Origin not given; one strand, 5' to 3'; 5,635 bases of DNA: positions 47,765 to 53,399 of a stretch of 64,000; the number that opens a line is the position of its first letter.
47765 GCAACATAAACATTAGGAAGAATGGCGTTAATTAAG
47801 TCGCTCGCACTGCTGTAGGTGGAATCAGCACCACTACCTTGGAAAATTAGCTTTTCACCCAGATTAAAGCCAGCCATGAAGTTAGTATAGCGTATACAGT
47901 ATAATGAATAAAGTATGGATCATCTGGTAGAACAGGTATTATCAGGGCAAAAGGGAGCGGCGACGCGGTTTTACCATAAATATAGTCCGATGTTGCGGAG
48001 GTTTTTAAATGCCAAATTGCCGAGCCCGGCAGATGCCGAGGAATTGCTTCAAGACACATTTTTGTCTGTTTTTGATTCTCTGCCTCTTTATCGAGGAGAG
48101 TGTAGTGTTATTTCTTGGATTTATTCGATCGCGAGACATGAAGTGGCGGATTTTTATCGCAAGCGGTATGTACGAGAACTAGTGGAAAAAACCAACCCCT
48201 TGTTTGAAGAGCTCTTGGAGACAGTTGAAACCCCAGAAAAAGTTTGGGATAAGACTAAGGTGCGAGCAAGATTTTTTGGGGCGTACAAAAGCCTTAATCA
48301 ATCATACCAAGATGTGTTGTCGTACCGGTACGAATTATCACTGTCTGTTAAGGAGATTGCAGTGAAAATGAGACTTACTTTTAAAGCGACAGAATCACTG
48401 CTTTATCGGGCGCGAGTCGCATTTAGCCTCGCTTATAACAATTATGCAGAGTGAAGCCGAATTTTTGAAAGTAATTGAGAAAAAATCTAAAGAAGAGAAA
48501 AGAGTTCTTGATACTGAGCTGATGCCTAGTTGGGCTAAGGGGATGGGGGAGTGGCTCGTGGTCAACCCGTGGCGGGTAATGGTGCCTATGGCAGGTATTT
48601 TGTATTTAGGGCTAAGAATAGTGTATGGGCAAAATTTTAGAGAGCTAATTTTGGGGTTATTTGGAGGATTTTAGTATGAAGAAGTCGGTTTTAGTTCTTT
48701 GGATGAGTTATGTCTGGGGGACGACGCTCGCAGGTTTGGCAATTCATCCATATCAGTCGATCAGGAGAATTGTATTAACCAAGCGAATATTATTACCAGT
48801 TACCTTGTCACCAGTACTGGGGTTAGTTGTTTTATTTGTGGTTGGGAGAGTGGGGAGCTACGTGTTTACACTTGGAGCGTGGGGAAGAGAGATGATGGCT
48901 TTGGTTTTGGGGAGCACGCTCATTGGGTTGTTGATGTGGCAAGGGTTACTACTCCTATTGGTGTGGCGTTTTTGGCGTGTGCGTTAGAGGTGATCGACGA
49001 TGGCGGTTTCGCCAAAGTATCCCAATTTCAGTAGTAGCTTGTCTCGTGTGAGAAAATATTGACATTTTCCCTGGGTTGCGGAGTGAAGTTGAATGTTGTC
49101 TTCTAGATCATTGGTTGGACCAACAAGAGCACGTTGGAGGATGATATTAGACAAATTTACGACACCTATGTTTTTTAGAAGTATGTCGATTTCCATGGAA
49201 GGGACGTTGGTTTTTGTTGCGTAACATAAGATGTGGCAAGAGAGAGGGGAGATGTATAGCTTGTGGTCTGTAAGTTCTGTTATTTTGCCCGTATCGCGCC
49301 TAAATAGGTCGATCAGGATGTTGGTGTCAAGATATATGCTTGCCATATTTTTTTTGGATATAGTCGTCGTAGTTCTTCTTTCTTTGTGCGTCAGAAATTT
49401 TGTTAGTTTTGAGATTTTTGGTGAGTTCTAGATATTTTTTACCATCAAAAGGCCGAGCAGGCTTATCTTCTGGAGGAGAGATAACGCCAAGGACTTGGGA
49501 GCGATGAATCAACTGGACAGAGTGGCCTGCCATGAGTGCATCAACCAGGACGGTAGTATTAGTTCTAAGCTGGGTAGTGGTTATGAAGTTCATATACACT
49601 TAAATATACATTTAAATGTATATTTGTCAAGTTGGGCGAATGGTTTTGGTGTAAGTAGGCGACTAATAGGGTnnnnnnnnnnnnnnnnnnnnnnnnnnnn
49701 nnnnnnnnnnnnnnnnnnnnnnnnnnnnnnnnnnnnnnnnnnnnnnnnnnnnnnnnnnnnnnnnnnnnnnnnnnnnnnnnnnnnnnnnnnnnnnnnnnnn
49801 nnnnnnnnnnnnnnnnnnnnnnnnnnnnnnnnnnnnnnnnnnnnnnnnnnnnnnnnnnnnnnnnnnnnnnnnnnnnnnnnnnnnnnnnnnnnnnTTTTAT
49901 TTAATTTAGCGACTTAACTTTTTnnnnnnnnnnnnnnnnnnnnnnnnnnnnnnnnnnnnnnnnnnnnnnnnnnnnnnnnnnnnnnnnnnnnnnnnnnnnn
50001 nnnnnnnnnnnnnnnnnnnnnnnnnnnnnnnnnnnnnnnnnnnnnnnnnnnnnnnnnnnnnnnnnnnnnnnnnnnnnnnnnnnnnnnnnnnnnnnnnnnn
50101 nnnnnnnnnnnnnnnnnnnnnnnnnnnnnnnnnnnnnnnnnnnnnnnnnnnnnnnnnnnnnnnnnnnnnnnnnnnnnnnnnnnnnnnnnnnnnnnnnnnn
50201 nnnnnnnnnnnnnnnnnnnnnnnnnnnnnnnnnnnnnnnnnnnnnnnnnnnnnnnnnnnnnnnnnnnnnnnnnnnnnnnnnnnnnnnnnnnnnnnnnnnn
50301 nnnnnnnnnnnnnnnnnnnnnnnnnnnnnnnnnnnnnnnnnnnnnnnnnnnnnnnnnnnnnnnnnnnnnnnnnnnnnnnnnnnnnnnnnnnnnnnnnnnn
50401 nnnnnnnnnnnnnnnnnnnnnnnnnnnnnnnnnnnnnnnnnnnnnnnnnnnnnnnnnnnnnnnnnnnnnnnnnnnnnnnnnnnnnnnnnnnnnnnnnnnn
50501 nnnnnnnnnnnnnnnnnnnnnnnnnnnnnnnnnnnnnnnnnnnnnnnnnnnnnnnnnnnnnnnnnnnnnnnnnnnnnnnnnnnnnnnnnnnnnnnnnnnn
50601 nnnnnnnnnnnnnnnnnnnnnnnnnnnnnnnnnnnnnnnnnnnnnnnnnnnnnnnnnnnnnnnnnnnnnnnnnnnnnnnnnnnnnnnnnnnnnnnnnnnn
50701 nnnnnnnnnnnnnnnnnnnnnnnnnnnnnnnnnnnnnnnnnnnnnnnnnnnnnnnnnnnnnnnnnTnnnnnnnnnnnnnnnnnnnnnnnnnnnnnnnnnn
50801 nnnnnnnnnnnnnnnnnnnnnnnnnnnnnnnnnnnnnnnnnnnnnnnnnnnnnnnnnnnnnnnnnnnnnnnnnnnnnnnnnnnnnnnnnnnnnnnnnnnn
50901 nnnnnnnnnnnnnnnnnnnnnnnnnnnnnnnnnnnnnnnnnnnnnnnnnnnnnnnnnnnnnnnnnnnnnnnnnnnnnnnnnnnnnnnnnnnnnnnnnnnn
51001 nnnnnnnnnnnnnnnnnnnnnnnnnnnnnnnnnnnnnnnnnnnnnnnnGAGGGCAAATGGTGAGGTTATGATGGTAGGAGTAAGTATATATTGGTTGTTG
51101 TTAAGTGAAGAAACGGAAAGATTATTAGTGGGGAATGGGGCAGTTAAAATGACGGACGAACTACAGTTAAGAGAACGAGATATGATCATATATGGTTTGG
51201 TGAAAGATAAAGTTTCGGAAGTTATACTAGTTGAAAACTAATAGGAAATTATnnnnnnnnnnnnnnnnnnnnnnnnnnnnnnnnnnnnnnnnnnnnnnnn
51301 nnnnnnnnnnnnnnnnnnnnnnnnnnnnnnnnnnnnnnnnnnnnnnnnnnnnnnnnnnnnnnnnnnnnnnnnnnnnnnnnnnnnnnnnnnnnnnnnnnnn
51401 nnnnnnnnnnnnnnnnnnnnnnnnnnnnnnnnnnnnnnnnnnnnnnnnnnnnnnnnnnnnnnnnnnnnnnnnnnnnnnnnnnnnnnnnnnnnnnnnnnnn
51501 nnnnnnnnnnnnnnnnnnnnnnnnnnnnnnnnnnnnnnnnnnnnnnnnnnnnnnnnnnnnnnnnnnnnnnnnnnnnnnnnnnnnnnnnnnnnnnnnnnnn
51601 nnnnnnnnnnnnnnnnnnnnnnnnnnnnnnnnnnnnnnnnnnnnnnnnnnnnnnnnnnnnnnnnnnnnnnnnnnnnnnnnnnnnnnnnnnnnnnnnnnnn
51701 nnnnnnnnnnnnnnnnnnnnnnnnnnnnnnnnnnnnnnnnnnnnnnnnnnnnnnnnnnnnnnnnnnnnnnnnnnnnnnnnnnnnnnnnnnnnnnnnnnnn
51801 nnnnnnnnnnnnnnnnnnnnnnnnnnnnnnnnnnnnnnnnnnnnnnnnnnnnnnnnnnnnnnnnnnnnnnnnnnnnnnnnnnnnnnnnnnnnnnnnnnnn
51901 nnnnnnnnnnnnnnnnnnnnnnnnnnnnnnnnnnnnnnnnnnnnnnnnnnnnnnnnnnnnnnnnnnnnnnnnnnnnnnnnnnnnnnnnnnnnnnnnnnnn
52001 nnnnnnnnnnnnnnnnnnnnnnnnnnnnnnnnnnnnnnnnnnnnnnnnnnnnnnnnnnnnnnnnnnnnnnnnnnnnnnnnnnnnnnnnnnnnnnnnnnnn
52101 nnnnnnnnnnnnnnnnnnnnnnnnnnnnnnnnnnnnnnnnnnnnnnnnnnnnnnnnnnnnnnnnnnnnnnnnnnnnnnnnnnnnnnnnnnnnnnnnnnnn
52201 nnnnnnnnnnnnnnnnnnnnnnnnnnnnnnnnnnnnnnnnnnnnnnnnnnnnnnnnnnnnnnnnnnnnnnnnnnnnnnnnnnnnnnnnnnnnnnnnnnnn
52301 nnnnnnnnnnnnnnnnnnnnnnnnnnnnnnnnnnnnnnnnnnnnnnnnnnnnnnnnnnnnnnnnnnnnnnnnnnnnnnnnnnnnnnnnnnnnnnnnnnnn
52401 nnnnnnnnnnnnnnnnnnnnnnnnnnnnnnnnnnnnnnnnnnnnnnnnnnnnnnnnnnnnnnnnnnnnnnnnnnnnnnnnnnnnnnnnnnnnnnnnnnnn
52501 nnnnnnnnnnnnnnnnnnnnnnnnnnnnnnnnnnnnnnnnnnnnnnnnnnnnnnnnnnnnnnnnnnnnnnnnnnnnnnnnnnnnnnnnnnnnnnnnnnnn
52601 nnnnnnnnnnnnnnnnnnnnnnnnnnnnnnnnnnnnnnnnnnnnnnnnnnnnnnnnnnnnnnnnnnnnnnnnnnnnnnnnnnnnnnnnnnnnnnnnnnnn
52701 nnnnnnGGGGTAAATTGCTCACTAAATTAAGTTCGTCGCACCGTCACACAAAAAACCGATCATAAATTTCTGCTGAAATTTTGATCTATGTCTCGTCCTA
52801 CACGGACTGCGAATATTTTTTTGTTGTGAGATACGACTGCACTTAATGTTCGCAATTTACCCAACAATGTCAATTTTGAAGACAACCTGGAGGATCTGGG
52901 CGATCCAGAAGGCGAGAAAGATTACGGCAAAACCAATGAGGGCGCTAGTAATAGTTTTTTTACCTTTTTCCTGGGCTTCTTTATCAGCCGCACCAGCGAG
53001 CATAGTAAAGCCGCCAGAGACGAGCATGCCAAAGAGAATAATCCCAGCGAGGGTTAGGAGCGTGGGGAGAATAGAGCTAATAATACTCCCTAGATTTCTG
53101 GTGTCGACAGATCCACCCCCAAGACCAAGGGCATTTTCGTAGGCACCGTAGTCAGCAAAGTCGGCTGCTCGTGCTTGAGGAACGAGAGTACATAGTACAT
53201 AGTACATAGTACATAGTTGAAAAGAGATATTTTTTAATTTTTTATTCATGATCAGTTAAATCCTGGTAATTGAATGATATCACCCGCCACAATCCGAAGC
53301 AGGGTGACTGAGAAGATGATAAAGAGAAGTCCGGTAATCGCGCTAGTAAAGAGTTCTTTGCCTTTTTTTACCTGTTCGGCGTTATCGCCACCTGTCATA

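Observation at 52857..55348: Second pilin-like mini-locus divergently paired with a coiled-coil SpoIID/LytB protein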

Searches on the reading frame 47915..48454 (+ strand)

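Call 6: search_protein_families(library=pfam, proteins=[window:47915-48454:+], max_evalue=0.01)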
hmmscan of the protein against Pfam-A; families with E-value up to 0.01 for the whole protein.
window:47915-48454:+ (179 aa): 3 families
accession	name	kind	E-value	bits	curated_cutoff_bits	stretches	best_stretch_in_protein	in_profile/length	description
PF04542.20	Sigma70_r2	-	9.4e-14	51.4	24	1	19-84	1-68/71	Sigma-70 region 2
PF08281.18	Sigma70_r4_2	-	2.3e-05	24.4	25.7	1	126-168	10-52/54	Sigma-70, region 4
PF07638.17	Sigma70_ECF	-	0.0015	18.9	21.1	0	3-55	6-56/185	ECF sigma factor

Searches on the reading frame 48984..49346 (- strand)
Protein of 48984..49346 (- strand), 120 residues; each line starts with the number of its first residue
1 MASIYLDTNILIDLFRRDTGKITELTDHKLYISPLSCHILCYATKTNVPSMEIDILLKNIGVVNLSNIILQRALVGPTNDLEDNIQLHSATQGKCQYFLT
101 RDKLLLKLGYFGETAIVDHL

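Call 34: search_protein_families(library=pfam, proteins=[window:48984-49346:-], max_evalue=0.001)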
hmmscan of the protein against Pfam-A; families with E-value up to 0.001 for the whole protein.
window:48984-49346:- (120 aa): 1 family
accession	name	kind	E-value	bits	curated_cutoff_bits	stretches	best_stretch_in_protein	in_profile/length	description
PF13470.12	PIN_3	-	1.7e-05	26.1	27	1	6-103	4-114/115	PIN domain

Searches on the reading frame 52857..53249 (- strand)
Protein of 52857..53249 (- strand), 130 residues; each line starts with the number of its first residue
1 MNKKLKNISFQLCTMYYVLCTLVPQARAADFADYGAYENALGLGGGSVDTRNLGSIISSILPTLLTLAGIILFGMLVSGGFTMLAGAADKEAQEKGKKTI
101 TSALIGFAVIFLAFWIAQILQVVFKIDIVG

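Call 4: search_protein_families(library=pfam, proteins=[window:52857-53249:-], max_evalue=0.1)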
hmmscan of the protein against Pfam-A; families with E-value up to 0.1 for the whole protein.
window:52857-53249:- (130 aa): 3 families
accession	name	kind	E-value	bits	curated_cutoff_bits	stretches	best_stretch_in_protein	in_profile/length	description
PF18895.5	T4SS_pilin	-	3.2e-10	40.4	26.6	1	51-119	3-70/71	Type IV secretion system pilin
PF13190.11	PDGLE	-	0.0091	16.2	27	0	29-77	62-100/102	PDGLE domain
PF05987.18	DUF898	-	0.016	14.7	28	1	42-122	167-247/336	Bacterial protein of unknown function (DUF898)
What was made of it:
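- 52857..53249 (-): pil130: a VirB2-like (T4SS_pilin) hairpin protein, the second gene of the pair (orthogroup 'adj2'). The orthologous core is about 52857-53165. Codons 1-27 are a lineage-specific extension. PF18895 E 3.2e-10 (call 4).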

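Call 8: search_protein_families(library=ncbifam, proteins=[window:52857-53249:-], max_evalue=0.01)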
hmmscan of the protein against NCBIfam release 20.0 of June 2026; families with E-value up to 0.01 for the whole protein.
window:52857-53249:- (130 aa): 1 family
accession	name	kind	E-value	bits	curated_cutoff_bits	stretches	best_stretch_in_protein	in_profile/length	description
NF045849.1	ICE_MMCAP2_0565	equivalog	1.4e-07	31.1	40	1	52-120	8-76/80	Mbov_0395 family pilin-like conjugal transfer protein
